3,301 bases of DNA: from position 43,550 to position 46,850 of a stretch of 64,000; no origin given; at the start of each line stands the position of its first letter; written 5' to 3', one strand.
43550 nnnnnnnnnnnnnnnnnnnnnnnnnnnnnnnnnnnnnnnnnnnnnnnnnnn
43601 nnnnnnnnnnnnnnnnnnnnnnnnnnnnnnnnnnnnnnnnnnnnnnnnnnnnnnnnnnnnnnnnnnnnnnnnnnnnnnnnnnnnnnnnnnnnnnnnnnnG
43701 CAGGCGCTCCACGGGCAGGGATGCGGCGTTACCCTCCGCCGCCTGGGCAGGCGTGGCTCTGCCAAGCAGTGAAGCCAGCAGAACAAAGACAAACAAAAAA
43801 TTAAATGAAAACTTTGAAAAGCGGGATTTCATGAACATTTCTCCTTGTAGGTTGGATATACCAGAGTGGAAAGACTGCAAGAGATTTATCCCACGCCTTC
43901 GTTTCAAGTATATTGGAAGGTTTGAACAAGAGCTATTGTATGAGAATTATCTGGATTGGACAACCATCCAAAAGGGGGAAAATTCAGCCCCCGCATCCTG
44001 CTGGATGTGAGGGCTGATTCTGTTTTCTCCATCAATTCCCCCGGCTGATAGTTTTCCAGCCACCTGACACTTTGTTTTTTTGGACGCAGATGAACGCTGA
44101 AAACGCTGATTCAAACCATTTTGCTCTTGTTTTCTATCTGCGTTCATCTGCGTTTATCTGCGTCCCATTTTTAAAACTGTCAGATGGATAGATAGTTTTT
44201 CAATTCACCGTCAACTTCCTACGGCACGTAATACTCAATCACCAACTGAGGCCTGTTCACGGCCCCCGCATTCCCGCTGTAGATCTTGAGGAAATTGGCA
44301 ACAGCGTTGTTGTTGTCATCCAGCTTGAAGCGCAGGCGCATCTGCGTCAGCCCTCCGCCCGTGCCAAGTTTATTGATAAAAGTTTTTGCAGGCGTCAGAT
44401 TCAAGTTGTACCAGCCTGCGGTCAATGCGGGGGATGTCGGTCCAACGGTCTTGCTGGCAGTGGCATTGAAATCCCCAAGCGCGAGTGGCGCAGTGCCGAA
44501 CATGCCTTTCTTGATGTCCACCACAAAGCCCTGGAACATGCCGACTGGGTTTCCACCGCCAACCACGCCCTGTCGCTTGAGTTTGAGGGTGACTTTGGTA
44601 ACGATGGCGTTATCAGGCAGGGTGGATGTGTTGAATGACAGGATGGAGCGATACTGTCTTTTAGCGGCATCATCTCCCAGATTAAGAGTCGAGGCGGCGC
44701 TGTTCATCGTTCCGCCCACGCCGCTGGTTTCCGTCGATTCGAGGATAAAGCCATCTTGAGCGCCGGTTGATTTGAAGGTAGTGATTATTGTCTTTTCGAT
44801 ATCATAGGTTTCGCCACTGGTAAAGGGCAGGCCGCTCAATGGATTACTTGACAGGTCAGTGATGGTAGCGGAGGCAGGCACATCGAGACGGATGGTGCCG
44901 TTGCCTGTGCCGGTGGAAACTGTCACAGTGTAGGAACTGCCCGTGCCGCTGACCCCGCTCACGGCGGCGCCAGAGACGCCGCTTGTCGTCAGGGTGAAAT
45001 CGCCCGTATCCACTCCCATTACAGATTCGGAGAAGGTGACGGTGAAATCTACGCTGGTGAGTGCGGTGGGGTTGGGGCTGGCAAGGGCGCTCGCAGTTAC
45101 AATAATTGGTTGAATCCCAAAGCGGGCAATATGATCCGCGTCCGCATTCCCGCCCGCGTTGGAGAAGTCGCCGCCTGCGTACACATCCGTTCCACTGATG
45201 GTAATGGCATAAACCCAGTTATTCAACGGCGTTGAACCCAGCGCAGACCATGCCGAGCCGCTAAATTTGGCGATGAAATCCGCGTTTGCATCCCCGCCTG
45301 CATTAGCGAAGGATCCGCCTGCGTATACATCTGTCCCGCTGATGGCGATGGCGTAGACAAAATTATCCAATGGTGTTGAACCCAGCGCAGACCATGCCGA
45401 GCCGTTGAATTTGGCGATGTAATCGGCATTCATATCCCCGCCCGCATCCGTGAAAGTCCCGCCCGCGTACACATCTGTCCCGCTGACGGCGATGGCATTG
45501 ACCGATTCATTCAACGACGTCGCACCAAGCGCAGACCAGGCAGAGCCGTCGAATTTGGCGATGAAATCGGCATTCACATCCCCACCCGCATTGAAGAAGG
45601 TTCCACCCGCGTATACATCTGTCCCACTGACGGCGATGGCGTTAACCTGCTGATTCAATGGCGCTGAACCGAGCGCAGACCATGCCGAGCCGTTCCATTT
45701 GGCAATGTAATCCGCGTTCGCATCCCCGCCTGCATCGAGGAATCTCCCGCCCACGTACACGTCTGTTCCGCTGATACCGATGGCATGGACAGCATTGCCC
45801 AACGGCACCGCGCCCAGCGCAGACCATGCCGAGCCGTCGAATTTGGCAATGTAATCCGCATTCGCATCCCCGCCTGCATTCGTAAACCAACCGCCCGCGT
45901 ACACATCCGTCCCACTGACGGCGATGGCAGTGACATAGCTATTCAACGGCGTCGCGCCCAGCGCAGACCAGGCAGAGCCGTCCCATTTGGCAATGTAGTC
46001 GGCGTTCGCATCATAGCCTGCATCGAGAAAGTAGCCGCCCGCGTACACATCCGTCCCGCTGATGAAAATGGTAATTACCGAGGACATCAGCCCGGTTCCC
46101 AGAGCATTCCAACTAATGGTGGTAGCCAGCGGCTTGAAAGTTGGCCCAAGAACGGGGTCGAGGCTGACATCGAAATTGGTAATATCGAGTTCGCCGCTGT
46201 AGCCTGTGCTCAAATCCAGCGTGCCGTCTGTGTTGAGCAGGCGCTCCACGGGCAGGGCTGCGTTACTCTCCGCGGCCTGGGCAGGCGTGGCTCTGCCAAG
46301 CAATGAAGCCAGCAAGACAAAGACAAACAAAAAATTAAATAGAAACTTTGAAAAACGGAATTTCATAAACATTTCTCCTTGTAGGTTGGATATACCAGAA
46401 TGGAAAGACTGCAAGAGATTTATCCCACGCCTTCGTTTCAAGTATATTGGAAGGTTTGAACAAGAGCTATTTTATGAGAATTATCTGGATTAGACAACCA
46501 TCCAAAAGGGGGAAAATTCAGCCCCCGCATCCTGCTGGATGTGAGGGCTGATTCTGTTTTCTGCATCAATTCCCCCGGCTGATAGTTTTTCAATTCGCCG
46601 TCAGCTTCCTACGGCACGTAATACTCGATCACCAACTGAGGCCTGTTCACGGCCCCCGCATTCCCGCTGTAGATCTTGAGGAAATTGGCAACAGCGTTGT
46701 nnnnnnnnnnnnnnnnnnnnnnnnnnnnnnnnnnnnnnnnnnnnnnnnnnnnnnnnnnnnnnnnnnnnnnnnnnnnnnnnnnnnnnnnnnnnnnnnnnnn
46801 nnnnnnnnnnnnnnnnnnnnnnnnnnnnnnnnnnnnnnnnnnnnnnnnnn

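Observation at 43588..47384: Gene 44219-46366 is a chimera born by tandem duplication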

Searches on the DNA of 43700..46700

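Call 67: search_rna_families(source=window, start=43700, end=46700, threshold=evalue, max_evalue=1)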
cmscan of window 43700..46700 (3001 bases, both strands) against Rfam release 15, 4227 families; matches with E-value up to 1: 0.
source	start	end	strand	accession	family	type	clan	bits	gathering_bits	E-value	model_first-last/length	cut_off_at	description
